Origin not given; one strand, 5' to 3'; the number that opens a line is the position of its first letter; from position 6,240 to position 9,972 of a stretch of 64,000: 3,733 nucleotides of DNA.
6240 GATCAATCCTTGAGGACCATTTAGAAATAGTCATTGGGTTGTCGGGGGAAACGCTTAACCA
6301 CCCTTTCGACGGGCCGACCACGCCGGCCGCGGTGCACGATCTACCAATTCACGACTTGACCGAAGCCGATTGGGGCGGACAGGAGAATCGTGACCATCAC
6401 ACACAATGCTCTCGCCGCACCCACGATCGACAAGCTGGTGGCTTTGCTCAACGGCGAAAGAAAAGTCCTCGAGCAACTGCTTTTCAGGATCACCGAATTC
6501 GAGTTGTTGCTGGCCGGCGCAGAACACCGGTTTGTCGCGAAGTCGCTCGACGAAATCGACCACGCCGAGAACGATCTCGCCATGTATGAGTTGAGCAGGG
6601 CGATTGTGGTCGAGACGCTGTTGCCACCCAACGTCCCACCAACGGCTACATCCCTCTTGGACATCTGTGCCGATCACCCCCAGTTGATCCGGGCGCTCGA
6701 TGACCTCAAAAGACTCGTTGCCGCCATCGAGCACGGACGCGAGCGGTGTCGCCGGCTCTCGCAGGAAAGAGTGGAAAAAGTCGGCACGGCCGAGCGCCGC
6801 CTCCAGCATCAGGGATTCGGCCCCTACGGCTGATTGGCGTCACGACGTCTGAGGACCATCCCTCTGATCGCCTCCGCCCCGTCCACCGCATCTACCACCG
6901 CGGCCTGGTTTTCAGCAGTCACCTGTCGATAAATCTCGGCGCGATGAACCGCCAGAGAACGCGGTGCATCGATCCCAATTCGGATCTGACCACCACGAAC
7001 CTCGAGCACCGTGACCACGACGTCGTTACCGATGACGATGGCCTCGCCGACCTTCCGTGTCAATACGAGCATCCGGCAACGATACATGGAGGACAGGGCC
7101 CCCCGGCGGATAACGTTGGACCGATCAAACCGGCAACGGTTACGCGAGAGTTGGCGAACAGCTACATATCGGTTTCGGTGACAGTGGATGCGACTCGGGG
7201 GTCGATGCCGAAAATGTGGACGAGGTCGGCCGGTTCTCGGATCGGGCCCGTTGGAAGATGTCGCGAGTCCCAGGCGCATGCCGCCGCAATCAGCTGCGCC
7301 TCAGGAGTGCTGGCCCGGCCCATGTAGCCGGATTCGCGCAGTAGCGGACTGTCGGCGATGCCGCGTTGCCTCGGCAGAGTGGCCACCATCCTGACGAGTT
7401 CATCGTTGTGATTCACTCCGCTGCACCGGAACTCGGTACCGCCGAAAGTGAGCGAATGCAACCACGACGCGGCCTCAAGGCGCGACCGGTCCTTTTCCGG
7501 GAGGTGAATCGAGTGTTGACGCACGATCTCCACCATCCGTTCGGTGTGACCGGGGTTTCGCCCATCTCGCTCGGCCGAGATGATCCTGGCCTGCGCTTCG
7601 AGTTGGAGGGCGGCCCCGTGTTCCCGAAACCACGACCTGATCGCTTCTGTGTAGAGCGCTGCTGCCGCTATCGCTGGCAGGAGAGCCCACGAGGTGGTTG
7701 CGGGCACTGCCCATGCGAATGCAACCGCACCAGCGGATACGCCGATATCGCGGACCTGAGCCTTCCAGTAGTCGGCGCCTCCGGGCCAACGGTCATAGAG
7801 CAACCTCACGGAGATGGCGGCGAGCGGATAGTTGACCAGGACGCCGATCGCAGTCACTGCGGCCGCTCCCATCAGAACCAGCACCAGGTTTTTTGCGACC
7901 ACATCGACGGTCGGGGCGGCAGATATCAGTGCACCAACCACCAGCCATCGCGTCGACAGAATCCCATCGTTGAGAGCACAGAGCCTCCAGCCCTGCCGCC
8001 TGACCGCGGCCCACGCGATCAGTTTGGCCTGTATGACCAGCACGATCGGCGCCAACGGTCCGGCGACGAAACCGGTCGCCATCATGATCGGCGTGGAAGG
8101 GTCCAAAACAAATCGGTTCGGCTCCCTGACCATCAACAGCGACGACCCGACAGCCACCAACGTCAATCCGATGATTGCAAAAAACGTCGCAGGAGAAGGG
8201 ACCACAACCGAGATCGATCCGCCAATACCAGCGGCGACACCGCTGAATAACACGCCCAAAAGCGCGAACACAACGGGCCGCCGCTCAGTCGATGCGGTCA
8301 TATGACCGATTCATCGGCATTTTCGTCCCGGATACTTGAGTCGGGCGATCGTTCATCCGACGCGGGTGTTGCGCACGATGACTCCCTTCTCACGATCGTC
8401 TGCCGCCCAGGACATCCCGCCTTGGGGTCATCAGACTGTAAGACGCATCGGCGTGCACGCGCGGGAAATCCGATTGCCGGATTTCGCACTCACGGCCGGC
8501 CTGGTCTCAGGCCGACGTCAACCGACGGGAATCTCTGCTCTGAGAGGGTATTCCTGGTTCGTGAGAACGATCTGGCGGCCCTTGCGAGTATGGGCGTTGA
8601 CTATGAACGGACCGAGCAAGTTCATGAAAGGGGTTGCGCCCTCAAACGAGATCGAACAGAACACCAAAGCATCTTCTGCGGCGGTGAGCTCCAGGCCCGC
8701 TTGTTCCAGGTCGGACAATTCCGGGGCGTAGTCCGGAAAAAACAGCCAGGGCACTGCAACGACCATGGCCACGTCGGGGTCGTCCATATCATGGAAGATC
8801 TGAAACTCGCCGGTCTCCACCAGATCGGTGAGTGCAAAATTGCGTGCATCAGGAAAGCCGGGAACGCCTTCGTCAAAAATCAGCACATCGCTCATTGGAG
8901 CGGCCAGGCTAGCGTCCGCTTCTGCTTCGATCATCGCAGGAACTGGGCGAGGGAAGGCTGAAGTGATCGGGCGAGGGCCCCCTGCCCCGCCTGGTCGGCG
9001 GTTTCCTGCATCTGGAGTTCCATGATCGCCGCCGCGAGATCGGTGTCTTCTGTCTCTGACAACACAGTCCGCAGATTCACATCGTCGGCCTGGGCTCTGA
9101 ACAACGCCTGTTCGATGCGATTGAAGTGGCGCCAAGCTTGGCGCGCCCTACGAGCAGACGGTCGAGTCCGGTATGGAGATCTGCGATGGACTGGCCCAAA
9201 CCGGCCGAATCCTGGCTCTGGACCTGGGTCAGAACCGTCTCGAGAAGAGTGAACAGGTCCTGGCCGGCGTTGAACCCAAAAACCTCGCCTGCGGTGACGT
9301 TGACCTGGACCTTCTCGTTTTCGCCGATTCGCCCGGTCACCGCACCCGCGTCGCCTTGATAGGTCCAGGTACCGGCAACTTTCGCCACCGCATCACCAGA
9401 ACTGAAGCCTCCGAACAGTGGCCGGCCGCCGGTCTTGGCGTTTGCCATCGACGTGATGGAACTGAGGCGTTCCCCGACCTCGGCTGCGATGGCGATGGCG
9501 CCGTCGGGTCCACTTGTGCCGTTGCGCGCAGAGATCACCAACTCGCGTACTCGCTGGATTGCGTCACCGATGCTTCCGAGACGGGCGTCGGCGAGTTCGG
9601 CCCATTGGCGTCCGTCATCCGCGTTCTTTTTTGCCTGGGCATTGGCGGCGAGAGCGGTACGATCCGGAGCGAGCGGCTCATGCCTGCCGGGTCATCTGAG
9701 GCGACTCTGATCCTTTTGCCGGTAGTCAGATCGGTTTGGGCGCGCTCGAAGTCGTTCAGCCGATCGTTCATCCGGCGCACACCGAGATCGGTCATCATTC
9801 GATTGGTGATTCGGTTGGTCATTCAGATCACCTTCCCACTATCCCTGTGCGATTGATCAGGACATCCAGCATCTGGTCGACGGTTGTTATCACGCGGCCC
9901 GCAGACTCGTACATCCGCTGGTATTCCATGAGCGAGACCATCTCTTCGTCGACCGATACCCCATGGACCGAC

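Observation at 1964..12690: Flagellar late-gene and signalling block replacing the lsr2 position between clpC and lysS, with decay confined to the flagellar genes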

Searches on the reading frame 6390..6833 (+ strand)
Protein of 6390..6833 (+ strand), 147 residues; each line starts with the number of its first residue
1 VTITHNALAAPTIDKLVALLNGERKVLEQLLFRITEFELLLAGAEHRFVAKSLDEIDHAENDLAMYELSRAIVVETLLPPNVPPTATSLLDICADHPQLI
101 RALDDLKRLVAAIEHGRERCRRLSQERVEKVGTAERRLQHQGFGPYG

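Call 5: search_protein_families(library=pfam, proteins=[window:6390-6833:+], max_evalue=0.01)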
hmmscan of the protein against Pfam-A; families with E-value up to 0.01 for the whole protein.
window:6390-6833:+ (147 aa): 1 family
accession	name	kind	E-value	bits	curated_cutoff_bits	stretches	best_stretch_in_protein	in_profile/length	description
PF05130.17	FlgN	-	9.6e-06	26.5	30.5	1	13-132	3-123/147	FlgN protein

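Call 36: search_protein_families(library=ncbifam, proteins=[window:6390-6833:+], max_evalue=0.01)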
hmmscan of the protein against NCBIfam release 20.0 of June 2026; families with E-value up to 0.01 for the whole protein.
window:6390-6833:+ (147 aa): 0 families

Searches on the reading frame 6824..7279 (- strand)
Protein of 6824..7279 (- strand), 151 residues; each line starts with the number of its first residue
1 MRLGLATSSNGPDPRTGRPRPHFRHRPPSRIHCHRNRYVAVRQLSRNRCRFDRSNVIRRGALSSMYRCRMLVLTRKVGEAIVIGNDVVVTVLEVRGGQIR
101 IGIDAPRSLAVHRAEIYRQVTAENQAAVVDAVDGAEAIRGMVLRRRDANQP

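Call 5: search_protein_families(library=pfam, proteins=[window:6824-7279:-], max_evalue=0.01)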
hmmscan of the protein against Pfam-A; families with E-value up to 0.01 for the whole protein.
window:6824-7279:- (151 aa): 1 family
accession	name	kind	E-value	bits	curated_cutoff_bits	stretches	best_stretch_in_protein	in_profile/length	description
PF02599.21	CsrA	-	9.2e-25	86.8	27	1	70-121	1-52/53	Global regulator protein family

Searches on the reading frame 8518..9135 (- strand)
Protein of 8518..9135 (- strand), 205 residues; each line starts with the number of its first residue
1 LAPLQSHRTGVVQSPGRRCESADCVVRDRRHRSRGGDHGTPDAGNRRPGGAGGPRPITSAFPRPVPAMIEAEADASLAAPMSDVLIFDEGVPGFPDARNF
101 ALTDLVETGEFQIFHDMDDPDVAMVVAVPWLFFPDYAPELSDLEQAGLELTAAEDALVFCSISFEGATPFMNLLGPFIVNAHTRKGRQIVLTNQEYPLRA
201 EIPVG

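Call 5: search_protein_families(library=pfam, proteins=[window:8518-9135:-], max_evalue=0.01)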
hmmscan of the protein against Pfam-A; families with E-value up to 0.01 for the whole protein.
window:8518-9135:- (205 aa): 1 family
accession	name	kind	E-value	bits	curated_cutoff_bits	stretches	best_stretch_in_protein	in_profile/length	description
PF02623.20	FliW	-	3.6e-28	98.2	25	1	87-202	3-122/122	FliW protein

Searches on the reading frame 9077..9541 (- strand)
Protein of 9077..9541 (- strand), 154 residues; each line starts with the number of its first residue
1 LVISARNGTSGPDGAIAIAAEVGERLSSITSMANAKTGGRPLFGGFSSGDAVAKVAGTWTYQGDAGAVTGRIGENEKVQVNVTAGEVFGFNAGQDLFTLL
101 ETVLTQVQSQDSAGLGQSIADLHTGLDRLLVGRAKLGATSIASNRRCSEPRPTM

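Call 6: search_protein_families(library=pfam, proteins=[window:9077-9541:-], max_evalue=0.01)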
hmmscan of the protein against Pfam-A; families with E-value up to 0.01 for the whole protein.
window:9077-9541:- (154 aa): 0 families

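Call 22: find_encoding_contigs(protein=window:9077-9541:-, flank=10000, max_places=6)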
Protein window:9077-9541:- (154 aa): no gene with exactly this product is on record in the collection.

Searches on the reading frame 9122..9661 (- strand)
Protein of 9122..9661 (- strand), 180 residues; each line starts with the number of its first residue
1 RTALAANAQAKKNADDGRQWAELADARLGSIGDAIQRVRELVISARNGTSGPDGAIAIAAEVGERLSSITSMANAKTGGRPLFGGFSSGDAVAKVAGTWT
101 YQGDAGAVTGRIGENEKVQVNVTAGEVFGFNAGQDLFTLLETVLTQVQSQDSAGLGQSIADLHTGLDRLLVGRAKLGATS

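Call 37: find_homologous_proteins(query=window:9122-9661:-, max_evalue=1e-10)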
Query window:9122-9661:- (180 aa): 49 proteins with E <= 1e-10 among 1069 candidates.
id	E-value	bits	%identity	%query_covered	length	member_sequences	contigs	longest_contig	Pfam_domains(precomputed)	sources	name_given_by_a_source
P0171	2.4e-82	293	78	100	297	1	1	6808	PF00700.28,PF00669.26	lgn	-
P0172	4.1e-79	282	99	77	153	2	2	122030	-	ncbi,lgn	-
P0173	4.3e-64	233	64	98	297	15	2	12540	PF00700.28,PF00669.26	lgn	-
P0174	2.1e-60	221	63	100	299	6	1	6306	PF00700.28,PF00669.26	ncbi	-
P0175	1.3e-55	206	59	100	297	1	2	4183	PF00700.28,PF00669.26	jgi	jgi:flagellar hook-associated protein 3 FlgL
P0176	1.3e-54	202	58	100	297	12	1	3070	PF00700.28,PF00669.26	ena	-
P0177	5.4e-54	200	58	100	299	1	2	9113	PF00700.28,PF00669.26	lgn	-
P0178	1.5e-53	199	56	100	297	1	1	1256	PF00700.28,PF00669.26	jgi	jgi:flagellar hook-associated protein 3 FlgL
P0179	1.7e-53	199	54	100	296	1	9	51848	PF00700.28,PF00669.26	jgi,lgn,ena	jgi:flagellar hook-associated protein 3 FlgL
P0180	3.9e-53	198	55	92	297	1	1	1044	PF00700.28,PF00669.26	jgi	jgi:flagellar hook-associated protein 3 FlgL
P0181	5.0e-53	197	55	92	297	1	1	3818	PF00700.28,PF00669.26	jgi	jgi:flagellar hook-associated protein 3 FlgL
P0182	5.0e-53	197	53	92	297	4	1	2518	PF00700.28,PF00669.26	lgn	-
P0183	1.3e-52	196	54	100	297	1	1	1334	PF00700.28,PF00669.26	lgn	-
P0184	2.1e-51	192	54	100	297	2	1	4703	PF00700.28,PF00669.26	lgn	-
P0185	4.2e-51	191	53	100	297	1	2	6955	PF00700.28,PF00669.26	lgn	-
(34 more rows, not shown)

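Call 38: find_encoding_contigs(protein=P0172, flank=10000, max_places=6)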
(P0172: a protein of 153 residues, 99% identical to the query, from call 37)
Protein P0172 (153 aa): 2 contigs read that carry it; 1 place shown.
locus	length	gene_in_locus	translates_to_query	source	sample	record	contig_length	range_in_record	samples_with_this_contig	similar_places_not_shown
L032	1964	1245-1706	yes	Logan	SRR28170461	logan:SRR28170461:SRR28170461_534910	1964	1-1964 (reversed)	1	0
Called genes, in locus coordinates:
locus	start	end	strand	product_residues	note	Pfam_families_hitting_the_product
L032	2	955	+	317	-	?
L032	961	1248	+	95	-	PF00669:Flagellin_N (weak)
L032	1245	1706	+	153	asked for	-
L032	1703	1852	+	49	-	-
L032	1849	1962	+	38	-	?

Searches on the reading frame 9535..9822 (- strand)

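Call 6: search_protein_families(library=pfam, proteins=[window:9535-9822:-], max_evalue=0.01)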
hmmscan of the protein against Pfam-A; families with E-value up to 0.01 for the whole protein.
window:9535-9822:- (95 aa): 1 family
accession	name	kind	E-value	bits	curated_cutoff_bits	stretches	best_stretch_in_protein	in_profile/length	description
PF00669.25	Flagellin_N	-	7.9e-07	29.7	26.6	1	15-54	11-50/139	Bacterial flagellin N-terminal helical region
